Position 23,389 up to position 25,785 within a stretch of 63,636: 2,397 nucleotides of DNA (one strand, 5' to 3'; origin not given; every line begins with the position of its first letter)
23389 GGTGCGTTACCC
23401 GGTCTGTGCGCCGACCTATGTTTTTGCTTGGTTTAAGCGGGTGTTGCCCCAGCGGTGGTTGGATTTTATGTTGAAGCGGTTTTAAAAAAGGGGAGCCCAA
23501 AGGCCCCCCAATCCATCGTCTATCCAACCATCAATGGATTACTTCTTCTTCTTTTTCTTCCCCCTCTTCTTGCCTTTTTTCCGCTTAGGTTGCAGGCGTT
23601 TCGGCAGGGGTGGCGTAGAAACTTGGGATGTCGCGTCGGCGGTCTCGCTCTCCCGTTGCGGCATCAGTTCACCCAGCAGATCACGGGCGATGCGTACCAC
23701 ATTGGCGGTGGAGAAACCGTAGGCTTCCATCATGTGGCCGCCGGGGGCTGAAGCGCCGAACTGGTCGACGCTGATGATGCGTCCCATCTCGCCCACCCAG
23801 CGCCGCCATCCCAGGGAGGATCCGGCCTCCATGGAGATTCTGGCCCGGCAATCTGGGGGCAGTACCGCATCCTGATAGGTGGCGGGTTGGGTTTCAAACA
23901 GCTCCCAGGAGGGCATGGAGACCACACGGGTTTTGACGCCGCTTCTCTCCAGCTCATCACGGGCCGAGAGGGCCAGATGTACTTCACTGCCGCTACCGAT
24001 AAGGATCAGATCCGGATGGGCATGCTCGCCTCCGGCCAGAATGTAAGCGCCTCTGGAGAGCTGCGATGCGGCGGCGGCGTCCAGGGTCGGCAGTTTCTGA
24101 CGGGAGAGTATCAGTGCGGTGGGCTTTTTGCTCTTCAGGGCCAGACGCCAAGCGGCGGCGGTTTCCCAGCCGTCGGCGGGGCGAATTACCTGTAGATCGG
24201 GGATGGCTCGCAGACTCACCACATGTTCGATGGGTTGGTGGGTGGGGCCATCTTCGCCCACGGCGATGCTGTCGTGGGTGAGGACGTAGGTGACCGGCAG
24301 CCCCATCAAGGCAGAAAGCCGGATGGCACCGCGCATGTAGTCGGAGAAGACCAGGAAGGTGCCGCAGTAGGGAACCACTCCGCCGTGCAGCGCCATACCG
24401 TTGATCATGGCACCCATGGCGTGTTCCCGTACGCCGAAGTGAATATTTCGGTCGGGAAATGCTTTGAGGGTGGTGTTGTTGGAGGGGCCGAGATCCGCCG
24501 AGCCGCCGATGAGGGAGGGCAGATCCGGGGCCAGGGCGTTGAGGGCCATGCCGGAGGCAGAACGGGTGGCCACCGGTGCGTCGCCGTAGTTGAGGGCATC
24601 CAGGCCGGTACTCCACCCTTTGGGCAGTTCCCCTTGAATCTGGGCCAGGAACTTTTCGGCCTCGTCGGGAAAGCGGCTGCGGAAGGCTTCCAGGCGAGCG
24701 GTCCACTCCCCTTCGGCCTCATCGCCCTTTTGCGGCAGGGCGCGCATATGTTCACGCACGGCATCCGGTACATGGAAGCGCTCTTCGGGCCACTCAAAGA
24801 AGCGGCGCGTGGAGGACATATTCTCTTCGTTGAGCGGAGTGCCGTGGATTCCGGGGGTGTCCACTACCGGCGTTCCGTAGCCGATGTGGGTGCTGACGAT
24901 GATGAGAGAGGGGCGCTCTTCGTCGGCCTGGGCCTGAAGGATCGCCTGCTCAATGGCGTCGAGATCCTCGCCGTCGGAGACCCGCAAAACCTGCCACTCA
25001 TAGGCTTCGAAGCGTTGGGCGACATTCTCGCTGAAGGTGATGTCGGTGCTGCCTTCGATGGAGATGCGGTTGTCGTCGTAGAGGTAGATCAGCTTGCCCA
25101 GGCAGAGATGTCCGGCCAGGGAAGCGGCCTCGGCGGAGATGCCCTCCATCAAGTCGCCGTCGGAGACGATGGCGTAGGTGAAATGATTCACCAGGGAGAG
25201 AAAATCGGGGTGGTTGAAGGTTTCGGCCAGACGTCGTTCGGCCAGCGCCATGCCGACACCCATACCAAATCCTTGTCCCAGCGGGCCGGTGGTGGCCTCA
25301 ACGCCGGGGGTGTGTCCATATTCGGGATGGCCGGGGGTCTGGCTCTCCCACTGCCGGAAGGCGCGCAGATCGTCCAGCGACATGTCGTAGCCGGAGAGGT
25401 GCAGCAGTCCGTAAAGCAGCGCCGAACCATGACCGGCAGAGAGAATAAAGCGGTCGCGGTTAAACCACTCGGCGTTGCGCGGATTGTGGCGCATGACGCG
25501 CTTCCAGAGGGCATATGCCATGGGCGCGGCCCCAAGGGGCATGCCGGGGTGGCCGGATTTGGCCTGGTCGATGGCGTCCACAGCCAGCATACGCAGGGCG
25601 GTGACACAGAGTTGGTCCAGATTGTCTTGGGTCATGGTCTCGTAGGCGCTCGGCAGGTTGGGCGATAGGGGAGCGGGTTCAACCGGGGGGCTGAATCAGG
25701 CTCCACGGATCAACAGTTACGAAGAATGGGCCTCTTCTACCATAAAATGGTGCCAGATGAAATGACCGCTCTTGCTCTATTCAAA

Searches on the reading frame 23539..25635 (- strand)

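Call 55: search_protein_families(library=pfam, proteins=[window:23539-25635:-], max_evalue=0.00001)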
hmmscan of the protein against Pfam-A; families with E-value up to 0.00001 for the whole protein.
window:23539-25635:- (698 aa): 4 families
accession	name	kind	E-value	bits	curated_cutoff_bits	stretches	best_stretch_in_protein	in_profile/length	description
PF00456.26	Transketolase_N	-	2.8e-135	451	22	1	7-338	2-334/334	Transketolase, thiamine diphosphate binding domain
PF02779.29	Transket_pyr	-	2.3e-56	190.6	27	1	354-516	2-173/174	Transketolase, pyrimidine binding domain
PF22613.1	Transketolase_C_1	-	1.4e-38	132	27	1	529-641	1-112/113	Transketolase-like TK C-terminal domain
PF02780.25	Transketolase_C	-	9.1e-10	39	25.9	1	539-646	8-124/124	Transketolase, C-terminal domain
